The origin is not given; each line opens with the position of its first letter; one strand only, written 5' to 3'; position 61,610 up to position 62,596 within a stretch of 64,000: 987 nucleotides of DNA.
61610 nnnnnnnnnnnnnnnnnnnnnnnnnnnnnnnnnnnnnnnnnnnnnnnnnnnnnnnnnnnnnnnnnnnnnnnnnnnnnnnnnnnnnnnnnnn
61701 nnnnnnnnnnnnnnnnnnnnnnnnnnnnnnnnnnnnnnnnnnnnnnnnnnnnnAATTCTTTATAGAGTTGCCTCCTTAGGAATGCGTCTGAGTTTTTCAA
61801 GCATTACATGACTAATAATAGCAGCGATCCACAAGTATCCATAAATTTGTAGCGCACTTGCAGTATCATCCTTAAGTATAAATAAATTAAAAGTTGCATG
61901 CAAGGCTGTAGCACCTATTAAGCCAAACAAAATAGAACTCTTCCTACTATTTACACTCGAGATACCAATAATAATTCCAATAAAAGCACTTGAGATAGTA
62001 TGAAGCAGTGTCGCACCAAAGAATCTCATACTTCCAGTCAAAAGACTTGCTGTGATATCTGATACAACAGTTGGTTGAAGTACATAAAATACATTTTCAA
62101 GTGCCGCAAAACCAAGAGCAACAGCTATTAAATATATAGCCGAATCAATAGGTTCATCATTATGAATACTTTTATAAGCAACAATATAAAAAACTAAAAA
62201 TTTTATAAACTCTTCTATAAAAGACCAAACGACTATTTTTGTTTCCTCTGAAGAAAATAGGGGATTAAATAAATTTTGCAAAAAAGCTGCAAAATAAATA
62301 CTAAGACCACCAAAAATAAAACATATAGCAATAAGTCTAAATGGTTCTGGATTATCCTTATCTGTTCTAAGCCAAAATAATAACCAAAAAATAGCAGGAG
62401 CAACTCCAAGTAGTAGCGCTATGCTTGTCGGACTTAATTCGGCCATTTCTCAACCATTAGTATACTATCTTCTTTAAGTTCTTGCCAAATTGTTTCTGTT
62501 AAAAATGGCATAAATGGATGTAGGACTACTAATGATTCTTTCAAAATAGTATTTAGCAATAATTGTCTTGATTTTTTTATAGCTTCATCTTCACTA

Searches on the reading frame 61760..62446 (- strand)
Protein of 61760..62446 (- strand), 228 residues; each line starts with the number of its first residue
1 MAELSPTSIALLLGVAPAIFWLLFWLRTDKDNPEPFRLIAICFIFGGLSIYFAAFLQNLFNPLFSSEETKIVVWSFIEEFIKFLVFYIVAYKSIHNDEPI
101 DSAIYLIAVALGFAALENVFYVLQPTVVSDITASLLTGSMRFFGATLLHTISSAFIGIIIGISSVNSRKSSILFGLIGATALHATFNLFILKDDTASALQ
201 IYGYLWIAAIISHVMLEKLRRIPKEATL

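Call 51: find_encoding_contigs(protein=window:61760-62446:-, flank=10000, max_places=3)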
Protein window:61760-62446:- (228 aa): 1 contig read that carries it; 1 place shown.
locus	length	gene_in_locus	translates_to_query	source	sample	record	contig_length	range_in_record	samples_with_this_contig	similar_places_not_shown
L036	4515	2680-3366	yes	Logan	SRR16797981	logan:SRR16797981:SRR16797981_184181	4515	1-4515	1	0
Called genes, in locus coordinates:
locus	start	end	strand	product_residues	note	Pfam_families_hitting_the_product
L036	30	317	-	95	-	-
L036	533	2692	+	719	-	PF00133:tRNA-synt_1, PF09334:tRNA-synt_1g, PF08264:Anticodon_1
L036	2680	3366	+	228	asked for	PF13367:PrsW-protease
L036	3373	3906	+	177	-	PF00011:HSP20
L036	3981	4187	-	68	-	-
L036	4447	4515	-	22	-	?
